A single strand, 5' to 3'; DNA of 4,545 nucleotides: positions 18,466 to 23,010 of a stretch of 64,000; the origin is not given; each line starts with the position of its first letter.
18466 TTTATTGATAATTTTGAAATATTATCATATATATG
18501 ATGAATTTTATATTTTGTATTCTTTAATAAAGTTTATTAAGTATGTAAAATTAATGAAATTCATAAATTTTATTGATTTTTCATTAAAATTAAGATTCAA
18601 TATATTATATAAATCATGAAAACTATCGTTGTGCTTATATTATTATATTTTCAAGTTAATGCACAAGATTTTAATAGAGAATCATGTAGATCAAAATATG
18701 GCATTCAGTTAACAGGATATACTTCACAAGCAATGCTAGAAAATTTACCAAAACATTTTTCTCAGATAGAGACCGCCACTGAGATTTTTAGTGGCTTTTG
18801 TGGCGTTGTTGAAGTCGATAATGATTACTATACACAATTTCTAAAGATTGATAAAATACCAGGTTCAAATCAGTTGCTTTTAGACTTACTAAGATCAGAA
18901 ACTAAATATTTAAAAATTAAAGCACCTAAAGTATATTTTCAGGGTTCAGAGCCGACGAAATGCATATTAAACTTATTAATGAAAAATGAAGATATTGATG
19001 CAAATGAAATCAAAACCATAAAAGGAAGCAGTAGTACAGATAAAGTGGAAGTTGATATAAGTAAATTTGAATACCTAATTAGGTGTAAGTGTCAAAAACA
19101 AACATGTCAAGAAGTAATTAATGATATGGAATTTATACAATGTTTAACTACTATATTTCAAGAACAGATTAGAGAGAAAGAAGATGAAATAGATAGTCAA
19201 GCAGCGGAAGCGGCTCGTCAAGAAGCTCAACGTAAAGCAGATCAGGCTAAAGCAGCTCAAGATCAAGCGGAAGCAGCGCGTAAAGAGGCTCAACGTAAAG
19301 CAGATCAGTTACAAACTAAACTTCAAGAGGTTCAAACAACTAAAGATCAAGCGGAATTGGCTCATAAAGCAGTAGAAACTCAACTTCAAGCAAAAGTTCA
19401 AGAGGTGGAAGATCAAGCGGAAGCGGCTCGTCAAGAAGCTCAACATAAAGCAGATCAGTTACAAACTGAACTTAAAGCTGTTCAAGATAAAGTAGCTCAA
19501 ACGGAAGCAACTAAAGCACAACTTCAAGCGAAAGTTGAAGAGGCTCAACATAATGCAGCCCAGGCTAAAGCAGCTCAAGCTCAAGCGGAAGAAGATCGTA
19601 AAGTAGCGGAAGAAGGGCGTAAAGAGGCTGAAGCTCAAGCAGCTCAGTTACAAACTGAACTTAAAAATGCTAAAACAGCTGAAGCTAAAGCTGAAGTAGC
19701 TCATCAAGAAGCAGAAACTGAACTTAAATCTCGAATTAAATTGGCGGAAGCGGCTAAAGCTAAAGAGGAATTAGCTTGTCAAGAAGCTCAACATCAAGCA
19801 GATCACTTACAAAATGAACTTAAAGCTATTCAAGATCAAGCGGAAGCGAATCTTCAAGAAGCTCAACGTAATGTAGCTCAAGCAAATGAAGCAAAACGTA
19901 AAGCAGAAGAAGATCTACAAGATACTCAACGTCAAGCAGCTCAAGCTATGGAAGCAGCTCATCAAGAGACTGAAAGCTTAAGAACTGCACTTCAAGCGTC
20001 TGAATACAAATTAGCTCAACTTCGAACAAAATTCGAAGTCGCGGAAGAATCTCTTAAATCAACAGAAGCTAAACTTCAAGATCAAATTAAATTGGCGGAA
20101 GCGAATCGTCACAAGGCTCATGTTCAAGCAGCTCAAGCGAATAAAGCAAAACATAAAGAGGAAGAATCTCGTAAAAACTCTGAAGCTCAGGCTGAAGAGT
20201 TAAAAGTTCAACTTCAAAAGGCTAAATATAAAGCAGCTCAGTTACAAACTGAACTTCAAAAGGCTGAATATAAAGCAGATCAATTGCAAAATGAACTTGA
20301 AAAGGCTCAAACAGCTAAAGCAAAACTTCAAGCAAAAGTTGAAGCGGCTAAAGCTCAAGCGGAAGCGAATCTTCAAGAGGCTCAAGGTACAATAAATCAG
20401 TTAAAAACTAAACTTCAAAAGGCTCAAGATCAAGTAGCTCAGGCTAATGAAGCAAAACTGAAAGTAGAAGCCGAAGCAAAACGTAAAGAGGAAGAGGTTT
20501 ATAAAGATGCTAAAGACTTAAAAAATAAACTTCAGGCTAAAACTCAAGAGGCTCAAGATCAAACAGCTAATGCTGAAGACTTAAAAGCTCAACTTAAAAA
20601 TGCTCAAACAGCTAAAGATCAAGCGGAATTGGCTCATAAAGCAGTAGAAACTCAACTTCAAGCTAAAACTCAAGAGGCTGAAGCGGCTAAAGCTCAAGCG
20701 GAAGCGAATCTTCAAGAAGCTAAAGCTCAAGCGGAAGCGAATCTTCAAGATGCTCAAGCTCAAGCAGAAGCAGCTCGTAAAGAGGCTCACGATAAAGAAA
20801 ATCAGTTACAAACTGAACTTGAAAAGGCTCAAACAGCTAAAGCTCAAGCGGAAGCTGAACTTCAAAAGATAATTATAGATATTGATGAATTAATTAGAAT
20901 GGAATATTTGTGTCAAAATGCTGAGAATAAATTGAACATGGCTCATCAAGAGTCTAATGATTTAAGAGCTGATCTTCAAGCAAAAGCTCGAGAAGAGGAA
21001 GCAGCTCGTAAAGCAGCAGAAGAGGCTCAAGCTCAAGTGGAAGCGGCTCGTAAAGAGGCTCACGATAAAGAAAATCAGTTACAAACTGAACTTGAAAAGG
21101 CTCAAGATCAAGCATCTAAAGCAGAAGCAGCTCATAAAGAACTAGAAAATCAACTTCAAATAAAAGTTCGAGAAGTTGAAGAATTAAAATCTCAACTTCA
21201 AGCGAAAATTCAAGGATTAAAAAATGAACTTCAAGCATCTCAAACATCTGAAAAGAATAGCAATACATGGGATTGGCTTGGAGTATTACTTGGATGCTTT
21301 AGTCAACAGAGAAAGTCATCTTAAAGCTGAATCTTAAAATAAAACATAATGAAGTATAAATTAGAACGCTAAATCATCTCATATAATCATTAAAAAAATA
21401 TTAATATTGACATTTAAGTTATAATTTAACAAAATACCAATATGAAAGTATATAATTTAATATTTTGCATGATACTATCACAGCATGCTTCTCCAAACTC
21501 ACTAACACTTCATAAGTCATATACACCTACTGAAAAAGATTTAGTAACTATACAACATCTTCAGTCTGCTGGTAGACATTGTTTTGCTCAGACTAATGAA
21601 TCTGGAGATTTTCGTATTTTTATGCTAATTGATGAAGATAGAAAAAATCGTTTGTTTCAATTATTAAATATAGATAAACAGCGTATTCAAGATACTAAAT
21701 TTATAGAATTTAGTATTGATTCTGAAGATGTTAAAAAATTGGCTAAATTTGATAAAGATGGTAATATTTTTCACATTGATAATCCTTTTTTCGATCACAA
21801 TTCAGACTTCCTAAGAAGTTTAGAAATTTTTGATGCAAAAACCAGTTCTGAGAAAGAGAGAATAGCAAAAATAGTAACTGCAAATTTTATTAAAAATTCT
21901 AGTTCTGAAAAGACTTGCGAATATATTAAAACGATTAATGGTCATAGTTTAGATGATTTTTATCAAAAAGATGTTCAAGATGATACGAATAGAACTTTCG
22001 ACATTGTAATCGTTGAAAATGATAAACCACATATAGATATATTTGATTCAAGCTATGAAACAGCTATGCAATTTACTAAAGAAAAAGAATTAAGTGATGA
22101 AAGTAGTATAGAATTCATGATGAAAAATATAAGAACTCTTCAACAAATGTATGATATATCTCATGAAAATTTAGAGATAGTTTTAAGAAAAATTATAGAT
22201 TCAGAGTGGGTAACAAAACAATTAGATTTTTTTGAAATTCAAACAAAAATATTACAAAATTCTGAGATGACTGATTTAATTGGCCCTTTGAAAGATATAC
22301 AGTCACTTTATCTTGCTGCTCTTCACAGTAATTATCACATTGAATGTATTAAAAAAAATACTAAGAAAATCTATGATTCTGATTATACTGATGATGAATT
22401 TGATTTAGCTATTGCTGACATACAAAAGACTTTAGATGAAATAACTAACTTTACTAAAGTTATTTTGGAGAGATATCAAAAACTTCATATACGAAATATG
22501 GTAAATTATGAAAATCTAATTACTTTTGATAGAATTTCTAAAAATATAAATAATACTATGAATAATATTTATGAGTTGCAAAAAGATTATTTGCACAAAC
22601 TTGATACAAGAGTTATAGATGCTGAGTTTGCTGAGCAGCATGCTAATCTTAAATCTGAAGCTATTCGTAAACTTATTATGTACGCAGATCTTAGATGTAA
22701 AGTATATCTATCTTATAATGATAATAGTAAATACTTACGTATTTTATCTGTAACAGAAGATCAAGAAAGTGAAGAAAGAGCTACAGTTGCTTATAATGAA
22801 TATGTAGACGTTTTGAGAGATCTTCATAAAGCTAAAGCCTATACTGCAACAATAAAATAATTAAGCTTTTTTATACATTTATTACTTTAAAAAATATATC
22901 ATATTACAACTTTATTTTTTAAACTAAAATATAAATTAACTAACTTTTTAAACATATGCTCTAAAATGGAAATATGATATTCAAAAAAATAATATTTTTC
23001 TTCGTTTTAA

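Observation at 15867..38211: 22-kb island encoding a paralogous family of secreted proteins with a conserved N-terminal domain and hypervariable, repeat-bearing C-termini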

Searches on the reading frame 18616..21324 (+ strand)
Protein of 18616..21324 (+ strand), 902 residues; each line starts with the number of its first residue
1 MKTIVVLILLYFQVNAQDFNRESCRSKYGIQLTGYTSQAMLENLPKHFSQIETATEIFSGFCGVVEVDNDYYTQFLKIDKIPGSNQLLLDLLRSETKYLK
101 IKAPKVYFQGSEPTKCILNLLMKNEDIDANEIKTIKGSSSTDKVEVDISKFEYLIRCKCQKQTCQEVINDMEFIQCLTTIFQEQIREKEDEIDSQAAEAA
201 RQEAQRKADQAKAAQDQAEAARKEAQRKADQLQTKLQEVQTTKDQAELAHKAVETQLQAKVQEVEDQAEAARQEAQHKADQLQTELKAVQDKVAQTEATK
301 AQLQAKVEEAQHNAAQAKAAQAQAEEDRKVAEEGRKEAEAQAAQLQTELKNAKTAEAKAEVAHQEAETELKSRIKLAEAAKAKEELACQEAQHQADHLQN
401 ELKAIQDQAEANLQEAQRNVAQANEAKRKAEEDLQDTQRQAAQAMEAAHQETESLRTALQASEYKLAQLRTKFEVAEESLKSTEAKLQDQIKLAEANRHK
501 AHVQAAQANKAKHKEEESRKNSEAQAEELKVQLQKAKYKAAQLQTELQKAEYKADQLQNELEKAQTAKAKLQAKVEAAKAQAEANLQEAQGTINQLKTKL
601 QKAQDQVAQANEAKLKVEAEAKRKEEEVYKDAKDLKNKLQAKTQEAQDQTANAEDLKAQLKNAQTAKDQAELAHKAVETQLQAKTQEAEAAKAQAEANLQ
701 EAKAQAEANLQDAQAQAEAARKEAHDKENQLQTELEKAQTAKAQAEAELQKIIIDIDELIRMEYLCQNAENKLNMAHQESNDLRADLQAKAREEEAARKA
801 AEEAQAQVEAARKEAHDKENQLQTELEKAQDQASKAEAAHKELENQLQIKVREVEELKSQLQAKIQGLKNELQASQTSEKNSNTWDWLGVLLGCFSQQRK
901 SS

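Call 7: search_protein_families(library=pfam, proteins=[window:18616-21324:+], max_evalue=1)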
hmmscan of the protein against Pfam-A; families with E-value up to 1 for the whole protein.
window:18616-21324:+ (902 aa): 0 families

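Call 8: search_protein_families(library=ncbifam, proteins=[window:18616-21324:+], max_evalue=1)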
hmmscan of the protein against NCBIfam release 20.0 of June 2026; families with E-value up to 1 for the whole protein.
window:18616-21324:+ (902 aa): 3 families
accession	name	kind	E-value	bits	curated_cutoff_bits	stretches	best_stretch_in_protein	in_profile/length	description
TIGR02168.1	SMC_prok_B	equivalog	7.5e-05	20.6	567.35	4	308-596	689-986/1181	chromosome segregation protein SMC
TIGR02169.1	SMC_prok_A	equivalog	0.0022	15.8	729.4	1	409-706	222-512/1165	chromosome segregation protein SMC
NF045487.1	ASRP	equivalog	0.061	11.9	300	0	178-348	308-479/593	archaea-specific SMC-related protein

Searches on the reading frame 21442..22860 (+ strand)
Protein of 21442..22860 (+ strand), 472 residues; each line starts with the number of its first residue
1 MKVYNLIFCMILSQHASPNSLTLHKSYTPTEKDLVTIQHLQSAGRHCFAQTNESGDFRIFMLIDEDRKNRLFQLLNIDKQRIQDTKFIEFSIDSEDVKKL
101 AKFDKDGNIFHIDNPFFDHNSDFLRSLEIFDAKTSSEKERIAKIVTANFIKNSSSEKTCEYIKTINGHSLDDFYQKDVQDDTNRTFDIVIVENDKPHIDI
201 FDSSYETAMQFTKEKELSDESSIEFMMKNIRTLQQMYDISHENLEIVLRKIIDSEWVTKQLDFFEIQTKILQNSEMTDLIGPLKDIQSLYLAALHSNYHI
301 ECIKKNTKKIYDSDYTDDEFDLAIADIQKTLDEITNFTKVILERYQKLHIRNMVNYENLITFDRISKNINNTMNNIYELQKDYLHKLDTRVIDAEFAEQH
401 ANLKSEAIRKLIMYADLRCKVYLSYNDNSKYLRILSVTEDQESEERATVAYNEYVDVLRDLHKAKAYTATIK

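Call 7: search_protein_families(library=pfam, proteins=[window:21442-22860:+], max_evalue=1)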
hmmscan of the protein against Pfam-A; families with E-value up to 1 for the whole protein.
window:21442-22860:+ (472 aa): 0 families

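Call 8: search_protein_families(library=ncbifam, proteins=[window:21442-22860:+], max_evalue=1)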
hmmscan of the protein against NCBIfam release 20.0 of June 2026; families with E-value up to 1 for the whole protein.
window:21442-22860:+ (472 aa): 0 families

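Call 55: predict_structure(alignment_id=A4)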
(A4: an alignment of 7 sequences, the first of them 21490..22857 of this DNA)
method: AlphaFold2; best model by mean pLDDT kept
length: 456 residues; sequences in the alignment: 7
mean_pLDDT: 62.3   pTM: 0.45
mean pLDDT of the five models: 62.3, 57.0, 56.9, 56.1, 46.5
residues with pLDDT >= 90: 0; 70-90: 180; 50-70: 167; < 50: 109
segments of 3 or more residues with pLDDT < 50: 150-152, 156-189, 210-267, 454-456
pLDDT, mean of each block of 10 residues (from residue 1): 77 66 62 68 77 77 75 81 68 61 68 70 59 56 55 47 35 37 42 49 51 37 39 41 39 42 46 63 71 77 76 75 70 58 66 83 85 71 77 82 77 61 65 74 62 47
secondary structure, 60 per line:
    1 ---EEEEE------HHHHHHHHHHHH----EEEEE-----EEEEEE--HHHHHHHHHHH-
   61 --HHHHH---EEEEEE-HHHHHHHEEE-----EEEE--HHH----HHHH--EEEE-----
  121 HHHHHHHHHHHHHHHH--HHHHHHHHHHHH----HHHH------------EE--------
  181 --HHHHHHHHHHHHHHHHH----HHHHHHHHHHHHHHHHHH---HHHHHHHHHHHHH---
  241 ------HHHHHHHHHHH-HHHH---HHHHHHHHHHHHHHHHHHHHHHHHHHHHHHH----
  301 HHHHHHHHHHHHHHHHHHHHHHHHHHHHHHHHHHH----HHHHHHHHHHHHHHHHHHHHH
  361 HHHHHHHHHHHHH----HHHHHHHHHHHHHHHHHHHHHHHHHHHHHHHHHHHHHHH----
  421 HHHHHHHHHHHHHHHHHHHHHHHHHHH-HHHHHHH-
elements in order: E4-8 H15-26 E31-35 E41-46 H49-59 H63-67 E71-76 H78-84 E85-87 E93-96 H106-109 E112-115 H121-136 H139-150 H155-158 H183-199 H204-221 H225-237 H247-257 H259-262 H266-296 H301-335 H340-373 H378-416 H421-447 H449-455
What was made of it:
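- Long helical bundles are predicted (call 55).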

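Call 60: fold_search(model_id=the predicted structure, library=pdb)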
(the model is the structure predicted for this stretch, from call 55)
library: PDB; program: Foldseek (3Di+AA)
matches with E <= 10: 523; with E <= 0.001: 0
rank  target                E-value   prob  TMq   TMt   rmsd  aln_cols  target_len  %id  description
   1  6ux2_A                3.2e-02  0.54  0.14  0.11  24.6       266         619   13  Crystal structure of ZIKV RdRp in complex with STAT2 (released 2020-07-08)
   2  4dnk_A                3.8e-02  0.72  0.16  0.27  15.5       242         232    9  Crystal structure of a tyrosine 3-monooxygenase/tryptophan 5-monooxygenase activation protein, beta polypeptide (YWHAB (released 2012-02-22)
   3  4f7r_C                5.2e-02  0.80  0.15  0.24  14.2       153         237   16  Crystal structure of 14-3-3 protein from Giardia intestinalis (released 2013-05-22)
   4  8eq8_A                5.2e-02  0.72  0.16  0.29  15.3       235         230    8  The crystal structure of 14-3-3 Beta containing 3-nitrotyrosine at position Y130 (released 2023-01-25)
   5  6gn0_D                5.8e-02  0.63  0.16  0.27  16.8       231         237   11  Exoenzyme S from Pseudomonas aeruginosa in complex with human 14-3-3 protein beta, tetrameric crystal form (released 2018-09-26)
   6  2bq0_A                6.1e-02  0.66  0.16  0.28  15.7       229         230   10  14-3-3 Protein Beta (Human) (released 2005-05-06)
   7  4f7r_A                6.1e-02  0.66  0.17  0.29  18.0       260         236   13  Crystal structure of 14-3-3 protein from Giardia intestinalis (released 2013-05-22)
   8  6fna_B                6.4e-02  0.63  0.15  0.27  20.6       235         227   10  Mono- and bivalent 14-3-3 inhibitors for characterizing supramolecular lysine-PEG interactions in proteins (released 2018-07-04)
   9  5n10_B                6.4e-02  0.63  0.16  0.28  16.5       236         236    9  Cucurbit[8]uril and 14-3-3 based binary bivalent supramolecular-protein assembly platform (released 2017-05-24)
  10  9a1m_L                6.4e-02  0.16  0.14  0.11  23.8       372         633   12  Integrative model of the nuclear pore complex from Schizosaccharomyces pombe (released 2021-11-12)
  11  4f7r_B                7.2e-02  0.66  0.18  0.31  17.1       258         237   14  Crystal structure of 14-3-3 protein from Giardia intestinalis (released 2013-05-22)
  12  5n6n_A                7.2e-02  0.51  0.15  0.28  14.3       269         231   13  CRYSTAL STRUCTURE OF THE 14-3-3:NEUTRAL TREHALASE NTH1 COMPLEX (released 2017-11-01)
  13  6hep_C                7.5e-02  0.60  0.16  0.29  16.9       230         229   10  Crystal structure of human 14-3-3 beta in complex with CFTR R-domain peptide pS753-pS768 (released 2018-10-24)
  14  5by9_D                8.0e-02  0.72  0.15  0.24  14.0       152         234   16  The crystal structure of polyglycilated 14-3-3 protein from Giardia intestinalis (released 2016-04-27)
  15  8ga7                  8.4e-02  0.75  0.24  0.22  19.9       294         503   13  Geometrically programmable nanomaterial construction using regularized protein building blocks (released 2024-03-13)
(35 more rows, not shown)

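Call 70: search_protein_families(library=phrogs, proteins=[window:21442-22860:+], max_evalue=0.01)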
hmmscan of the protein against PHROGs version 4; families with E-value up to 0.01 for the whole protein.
window:21442-22860:+ (472 aa): 1 family
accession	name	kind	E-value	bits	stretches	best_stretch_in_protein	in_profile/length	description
phrog_23576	-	unknown function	0.0024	19.3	0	380-414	27-61/86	-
